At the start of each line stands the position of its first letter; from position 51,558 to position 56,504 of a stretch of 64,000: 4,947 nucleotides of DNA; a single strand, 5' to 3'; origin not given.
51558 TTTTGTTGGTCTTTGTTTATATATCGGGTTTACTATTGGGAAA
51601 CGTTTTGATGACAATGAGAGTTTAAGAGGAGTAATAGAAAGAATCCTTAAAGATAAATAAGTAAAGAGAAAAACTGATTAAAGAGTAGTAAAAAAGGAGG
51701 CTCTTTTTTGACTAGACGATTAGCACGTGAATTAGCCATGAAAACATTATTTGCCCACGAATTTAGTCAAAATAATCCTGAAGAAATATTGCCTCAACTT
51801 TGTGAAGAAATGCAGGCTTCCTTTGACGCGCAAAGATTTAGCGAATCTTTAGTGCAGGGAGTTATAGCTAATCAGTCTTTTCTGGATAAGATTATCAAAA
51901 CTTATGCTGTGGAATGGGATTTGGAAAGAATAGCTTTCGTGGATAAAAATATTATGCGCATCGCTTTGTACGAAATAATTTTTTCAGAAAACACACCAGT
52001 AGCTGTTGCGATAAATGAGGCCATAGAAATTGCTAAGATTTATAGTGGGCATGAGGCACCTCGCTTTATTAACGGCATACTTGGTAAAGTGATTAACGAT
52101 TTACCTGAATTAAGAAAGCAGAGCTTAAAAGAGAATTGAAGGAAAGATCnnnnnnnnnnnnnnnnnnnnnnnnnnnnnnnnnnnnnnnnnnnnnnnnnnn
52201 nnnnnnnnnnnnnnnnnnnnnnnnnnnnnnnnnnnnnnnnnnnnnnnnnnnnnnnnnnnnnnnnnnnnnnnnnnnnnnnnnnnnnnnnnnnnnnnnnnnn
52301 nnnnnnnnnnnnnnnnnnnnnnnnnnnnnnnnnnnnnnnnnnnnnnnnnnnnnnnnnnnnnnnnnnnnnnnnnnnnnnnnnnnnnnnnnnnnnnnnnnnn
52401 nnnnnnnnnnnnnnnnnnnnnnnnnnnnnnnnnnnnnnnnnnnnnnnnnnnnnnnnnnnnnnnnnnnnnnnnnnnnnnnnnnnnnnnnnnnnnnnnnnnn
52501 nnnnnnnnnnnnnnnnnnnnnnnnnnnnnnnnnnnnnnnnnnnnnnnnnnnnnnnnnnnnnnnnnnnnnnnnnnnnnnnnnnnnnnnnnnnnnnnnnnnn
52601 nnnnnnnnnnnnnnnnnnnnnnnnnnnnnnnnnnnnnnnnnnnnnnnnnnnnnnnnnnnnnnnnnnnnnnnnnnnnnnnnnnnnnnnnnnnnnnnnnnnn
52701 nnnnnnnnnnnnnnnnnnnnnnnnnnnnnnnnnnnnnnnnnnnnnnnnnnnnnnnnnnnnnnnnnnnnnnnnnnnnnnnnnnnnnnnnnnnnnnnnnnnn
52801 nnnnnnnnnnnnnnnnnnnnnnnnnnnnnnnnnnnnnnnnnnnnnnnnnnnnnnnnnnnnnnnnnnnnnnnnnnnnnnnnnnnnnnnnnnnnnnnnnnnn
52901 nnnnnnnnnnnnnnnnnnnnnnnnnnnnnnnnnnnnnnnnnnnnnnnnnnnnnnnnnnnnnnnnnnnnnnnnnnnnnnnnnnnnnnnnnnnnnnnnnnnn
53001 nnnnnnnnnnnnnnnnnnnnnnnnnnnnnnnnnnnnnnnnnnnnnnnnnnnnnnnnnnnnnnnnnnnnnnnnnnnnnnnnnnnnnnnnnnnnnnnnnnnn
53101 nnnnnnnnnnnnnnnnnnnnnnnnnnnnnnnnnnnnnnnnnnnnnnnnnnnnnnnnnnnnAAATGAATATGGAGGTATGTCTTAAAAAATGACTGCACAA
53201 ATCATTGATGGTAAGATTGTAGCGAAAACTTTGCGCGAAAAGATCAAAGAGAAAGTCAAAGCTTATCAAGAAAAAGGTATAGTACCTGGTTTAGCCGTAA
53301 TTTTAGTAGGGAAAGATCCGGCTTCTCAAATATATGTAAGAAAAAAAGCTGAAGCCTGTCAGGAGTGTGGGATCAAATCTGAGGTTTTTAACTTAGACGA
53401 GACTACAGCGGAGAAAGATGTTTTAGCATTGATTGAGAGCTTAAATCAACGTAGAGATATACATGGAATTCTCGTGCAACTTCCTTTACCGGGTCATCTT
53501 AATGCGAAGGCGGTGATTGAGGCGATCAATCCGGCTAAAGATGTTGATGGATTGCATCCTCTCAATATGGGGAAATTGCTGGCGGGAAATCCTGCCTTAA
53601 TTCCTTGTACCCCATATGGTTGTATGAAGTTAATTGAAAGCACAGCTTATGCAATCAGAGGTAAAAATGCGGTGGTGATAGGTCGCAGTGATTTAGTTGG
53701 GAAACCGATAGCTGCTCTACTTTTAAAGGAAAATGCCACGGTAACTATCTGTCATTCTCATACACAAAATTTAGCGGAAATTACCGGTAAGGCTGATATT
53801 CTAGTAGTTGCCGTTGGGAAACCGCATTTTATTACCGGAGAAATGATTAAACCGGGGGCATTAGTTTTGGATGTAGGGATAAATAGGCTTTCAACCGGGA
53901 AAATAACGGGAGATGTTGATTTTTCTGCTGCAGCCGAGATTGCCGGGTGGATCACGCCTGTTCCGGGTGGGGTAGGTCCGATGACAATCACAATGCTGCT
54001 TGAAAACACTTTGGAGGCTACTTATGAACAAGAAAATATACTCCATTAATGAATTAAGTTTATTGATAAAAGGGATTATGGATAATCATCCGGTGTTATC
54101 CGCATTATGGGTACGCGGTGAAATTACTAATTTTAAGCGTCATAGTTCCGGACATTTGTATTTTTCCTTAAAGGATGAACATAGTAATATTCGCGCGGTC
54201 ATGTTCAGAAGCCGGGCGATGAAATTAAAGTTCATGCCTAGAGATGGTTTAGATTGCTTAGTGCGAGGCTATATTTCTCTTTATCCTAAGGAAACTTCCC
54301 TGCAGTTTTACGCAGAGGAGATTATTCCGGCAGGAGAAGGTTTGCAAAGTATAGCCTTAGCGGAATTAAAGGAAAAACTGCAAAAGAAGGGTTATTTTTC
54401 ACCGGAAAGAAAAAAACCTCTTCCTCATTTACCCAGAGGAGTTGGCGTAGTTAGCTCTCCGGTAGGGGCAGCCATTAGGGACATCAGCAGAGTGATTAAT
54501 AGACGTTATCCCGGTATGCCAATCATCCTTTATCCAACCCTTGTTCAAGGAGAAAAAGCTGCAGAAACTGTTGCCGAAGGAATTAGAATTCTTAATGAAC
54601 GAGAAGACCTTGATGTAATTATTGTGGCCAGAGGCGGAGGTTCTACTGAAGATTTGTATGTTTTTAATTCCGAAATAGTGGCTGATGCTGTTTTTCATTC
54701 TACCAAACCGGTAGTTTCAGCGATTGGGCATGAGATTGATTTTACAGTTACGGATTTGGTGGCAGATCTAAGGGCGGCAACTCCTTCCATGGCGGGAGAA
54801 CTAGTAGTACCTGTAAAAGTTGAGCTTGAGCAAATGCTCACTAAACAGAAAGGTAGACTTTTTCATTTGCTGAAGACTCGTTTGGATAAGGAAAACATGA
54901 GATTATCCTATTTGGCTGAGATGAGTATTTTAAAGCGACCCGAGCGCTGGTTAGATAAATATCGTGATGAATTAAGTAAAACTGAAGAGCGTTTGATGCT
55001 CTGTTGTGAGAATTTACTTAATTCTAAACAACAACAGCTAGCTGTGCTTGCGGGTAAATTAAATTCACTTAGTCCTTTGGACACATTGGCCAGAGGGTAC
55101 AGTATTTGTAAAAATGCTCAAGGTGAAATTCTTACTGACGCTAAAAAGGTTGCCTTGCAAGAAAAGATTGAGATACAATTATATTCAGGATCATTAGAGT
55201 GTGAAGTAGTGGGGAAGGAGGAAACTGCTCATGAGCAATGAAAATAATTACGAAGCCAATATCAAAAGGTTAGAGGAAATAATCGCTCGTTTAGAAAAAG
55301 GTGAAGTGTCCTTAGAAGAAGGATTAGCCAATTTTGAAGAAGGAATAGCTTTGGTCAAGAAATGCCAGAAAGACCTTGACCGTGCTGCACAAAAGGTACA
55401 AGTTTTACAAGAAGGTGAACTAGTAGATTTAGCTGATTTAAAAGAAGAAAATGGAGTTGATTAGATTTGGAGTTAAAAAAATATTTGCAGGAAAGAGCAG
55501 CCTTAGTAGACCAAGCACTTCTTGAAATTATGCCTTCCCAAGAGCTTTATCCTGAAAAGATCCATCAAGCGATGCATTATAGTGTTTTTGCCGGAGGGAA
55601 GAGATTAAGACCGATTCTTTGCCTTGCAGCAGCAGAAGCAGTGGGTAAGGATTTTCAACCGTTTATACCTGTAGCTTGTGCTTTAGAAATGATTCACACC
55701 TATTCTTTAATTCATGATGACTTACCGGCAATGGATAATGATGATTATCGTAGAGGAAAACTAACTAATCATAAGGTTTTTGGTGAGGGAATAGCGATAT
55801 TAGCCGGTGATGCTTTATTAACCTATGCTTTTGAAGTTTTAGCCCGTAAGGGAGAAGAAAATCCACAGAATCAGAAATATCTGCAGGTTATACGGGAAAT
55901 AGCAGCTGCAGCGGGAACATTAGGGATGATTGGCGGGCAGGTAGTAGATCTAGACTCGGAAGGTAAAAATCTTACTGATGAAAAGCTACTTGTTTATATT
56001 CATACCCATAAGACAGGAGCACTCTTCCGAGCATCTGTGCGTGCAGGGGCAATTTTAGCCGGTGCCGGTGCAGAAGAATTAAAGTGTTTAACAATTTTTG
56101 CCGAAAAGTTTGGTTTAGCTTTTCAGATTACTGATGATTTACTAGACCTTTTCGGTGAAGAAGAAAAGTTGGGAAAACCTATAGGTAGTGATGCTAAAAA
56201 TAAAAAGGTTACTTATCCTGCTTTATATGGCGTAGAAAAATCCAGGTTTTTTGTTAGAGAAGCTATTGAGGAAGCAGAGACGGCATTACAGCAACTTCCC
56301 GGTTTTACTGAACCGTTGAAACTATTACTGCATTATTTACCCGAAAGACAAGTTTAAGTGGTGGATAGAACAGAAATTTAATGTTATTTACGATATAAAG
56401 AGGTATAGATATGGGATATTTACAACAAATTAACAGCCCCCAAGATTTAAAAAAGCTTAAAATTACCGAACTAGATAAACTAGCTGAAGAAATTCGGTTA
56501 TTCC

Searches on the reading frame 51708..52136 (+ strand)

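Call 52: search_protein_families(library=pfam, proteins=[window:51708-52136:+], max_evalue=0.00001)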
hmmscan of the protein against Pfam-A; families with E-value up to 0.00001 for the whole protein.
window:51708-52136:+ (143 aa): 1 family
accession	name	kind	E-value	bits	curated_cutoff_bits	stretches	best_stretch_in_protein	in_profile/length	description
PF01029.23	NusB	-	1.1e-34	120.1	23.1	1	6-129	3-132/133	NusB family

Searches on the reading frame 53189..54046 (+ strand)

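Call 52: search_protein_families(library=pfam, proteins=[window:53189-54046:+], max_evalue=0.00001)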
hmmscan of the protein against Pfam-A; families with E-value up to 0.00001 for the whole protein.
window:53189-54046:+ (286 aa): 2 families
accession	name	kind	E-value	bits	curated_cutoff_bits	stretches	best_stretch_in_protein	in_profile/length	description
PF02882.25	THF_DHG_CYH_C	-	4.1e-72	241.2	27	1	123-280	1-158/160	Tetrahydrofolate dehydrogenase/cyclohydrolase, NAD(P)-binding domain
PF00763.28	THF_DHG_CYH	-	5.1e-44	149.7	32.8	1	6-120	1-115/115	Tetrahydrofolate dehydrogenase/cyclohydrolase, catalytic domain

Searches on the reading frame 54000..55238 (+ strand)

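Call 52: search_protein_families(library=pfam, proteins=[window:54000-55238:+], max_evalue=0.00001)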
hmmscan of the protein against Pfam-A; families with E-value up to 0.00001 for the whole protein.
window:54000-55238:+ (413 aa): 3 families
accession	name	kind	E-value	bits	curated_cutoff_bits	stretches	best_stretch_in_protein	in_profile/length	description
PF02601.20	Exonuc_VII_L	-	6.7e-88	295.6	35.9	2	132-333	1-200/315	Exonuclease VII, large subunit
PF13742.12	tRNA_anti_2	-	3.5e-27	94.9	27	1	14-108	1-94/95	OB-fold nucleic acid binding domain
PF01336.31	tRNA_anti-codon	-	2.2e-11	44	27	1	37-110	2-74/75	OB-fold nucleic acid binding domain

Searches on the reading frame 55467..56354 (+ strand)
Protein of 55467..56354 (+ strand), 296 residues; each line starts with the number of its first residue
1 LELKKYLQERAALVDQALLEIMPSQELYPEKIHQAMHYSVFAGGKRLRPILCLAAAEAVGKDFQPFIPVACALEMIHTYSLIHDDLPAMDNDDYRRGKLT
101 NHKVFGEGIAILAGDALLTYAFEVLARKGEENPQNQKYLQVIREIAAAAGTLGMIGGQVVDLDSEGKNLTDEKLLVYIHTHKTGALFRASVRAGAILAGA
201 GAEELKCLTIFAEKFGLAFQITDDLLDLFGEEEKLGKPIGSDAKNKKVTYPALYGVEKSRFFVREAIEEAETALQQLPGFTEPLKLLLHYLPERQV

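Call 52: search_protein_families(library=pfam, proteins=[window:55467-56354:+], max_evalue=0.00001)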
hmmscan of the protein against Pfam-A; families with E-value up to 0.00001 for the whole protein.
window:55467-56354:+ (296 aa): 1 family
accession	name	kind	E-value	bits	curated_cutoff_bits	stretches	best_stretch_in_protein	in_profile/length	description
PF00348.22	polyprenyl_synt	-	1.1e-62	211.9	27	1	30-270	2-237/251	Polyprenyl synthetase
